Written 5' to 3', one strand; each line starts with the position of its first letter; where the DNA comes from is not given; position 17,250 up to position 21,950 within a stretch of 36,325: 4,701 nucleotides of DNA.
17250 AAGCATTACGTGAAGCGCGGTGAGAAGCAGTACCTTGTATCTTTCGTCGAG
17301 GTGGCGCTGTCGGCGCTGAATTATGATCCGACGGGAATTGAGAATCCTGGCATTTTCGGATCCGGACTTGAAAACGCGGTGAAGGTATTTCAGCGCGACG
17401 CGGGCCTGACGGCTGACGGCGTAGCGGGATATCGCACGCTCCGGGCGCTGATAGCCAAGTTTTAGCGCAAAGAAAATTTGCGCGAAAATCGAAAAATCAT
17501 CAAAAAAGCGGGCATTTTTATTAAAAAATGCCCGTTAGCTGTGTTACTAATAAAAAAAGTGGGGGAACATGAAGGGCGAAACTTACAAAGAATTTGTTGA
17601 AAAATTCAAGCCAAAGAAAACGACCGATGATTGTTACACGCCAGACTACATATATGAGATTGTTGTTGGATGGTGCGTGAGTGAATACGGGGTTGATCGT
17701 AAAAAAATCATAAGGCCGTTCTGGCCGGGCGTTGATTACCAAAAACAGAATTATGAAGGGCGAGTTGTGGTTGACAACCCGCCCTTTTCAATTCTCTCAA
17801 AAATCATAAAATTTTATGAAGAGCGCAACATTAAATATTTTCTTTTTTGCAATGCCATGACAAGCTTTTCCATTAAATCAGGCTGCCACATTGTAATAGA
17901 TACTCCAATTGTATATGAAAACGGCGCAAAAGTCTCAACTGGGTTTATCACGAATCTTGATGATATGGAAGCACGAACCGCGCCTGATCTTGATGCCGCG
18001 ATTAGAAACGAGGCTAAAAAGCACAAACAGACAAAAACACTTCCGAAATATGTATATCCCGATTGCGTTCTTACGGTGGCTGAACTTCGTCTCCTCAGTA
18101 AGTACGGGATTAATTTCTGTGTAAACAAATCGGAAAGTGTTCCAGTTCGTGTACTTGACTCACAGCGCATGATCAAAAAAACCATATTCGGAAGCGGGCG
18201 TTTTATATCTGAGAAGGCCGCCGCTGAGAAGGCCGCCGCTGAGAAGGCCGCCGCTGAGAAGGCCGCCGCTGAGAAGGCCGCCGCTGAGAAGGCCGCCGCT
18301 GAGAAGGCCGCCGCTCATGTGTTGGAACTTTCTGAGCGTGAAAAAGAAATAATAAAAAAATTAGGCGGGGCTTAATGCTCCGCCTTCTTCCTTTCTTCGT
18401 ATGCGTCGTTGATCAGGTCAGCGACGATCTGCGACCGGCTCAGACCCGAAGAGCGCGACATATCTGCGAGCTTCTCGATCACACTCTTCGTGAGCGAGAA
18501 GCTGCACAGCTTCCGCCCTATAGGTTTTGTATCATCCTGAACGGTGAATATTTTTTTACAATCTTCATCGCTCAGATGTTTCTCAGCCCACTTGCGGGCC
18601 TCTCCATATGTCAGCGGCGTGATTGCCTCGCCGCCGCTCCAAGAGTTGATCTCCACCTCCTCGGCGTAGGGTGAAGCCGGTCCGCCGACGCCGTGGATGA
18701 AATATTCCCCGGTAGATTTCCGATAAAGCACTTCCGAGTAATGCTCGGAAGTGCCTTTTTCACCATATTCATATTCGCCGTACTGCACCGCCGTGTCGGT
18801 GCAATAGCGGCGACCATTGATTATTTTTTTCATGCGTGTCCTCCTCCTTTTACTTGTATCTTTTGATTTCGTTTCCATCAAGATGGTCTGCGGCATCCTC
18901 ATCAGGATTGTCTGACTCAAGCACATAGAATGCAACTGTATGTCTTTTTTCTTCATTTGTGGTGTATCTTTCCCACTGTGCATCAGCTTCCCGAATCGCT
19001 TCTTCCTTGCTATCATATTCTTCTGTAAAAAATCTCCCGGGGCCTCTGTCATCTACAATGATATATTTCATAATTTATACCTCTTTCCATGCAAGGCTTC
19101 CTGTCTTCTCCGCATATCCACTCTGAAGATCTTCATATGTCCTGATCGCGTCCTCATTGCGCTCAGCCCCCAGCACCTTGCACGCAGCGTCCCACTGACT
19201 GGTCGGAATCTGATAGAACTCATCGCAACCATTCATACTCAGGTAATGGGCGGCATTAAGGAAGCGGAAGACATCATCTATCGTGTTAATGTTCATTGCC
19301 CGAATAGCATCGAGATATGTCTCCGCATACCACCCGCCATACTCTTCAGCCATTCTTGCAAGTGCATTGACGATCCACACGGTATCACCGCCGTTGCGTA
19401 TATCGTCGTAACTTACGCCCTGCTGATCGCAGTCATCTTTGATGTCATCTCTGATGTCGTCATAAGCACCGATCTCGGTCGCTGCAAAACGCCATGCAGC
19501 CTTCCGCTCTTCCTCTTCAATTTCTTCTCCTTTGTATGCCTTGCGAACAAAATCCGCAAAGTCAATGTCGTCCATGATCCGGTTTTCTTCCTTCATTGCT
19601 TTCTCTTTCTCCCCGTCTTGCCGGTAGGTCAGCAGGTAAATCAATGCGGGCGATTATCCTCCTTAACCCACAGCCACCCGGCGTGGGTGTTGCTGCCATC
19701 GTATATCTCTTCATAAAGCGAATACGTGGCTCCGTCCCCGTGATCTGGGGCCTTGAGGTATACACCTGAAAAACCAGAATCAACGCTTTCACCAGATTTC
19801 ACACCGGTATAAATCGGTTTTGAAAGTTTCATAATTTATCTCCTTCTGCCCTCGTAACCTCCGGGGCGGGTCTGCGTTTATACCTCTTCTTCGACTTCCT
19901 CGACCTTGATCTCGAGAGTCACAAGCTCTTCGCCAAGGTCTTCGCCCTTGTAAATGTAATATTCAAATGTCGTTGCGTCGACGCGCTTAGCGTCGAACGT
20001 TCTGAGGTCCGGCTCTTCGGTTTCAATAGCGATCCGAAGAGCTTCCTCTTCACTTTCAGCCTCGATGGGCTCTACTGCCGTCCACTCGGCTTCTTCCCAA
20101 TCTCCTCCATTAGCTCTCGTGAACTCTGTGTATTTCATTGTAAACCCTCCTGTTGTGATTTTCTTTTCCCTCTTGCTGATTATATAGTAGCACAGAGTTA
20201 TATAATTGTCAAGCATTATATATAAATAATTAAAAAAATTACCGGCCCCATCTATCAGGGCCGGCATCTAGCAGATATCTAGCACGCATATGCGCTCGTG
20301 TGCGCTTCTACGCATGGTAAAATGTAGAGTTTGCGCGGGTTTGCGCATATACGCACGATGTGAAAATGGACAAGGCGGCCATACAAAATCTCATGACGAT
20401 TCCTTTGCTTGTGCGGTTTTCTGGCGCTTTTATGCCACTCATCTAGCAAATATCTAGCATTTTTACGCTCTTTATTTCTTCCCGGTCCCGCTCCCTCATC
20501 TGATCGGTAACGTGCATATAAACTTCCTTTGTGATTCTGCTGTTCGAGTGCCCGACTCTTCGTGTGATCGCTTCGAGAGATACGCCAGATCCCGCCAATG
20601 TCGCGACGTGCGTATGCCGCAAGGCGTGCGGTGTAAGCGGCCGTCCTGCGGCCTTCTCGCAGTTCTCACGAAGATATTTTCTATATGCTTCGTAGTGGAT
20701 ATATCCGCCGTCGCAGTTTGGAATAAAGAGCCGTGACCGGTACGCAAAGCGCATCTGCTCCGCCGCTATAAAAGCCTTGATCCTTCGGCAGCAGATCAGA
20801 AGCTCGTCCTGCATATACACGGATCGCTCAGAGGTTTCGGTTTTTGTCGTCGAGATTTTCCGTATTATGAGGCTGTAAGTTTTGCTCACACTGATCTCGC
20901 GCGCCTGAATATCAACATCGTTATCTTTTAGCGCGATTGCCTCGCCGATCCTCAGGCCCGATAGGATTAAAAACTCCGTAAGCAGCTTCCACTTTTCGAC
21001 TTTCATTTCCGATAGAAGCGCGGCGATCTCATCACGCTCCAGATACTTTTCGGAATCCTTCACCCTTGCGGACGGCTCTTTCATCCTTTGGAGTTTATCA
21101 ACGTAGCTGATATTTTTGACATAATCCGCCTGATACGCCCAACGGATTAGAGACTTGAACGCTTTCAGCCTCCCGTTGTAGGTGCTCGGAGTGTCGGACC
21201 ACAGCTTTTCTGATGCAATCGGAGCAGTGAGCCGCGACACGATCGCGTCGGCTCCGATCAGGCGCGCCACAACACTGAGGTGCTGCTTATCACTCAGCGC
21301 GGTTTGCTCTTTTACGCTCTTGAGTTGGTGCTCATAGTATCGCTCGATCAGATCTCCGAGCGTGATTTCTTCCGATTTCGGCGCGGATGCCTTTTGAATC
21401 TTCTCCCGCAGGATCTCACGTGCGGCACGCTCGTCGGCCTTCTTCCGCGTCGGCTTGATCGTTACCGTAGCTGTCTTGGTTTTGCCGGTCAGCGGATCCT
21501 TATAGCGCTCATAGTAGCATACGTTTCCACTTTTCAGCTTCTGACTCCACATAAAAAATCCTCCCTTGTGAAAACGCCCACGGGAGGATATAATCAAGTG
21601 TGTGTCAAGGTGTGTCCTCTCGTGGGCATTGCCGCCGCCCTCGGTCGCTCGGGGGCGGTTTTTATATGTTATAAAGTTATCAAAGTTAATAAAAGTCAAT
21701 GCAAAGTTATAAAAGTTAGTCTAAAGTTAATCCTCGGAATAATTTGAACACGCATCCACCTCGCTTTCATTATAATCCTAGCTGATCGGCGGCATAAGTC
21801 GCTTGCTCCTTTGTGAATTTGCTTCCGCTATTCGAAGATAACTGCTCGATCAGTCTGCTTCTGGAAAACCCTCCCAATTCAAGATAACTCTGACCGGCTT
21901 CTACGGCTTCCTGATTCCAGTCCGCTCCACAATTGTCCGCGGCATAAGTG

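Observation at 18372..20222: Five-gene operon of small, mostly acidic proteins ending in an RHH protein, next to attP: a candidate anti-defence (acr/aca-like) locus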

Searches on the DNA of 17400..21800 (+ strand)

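Call 10: search_dna_similar(query=window:17400-21800:+, collection=phages, mode=distant, max_rows=20)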
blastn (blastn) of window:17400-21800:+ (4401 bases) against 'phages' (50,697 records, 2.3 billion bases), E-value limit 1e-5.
Records with a match: 3; places in all: 3; records where one place covers at least 80% of the query: 0.
Best place of each record, by identity: 90-95% 2; 80-90% 1.
By first word of the organism name: Eggerthella 2; Bacteriophage 1.
By host as written in the record: Eggerthella lenta DSM 15644 2; - 1.
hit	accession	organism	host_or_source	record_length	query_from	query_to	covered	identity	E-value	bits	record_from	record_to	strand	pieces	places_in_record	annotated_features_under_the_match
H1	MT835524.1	Bacteriophage sp.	human fecal samples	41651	193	257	1%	81.5%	4e-7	64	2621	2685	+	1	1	record has no annotation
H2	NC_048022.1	Eggerthella phage PMBT5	Eggerthella lenta DSM 15644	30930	194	246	1%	90.6%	8e-10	74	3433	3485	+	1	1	hypothetical protein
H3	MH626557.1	Eggerthella phage PMBT5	Eggerthella lenta DSM 15644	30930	194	246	1%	90.6%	8e-10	74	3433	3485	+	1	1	type I R/M methyltransferase subunit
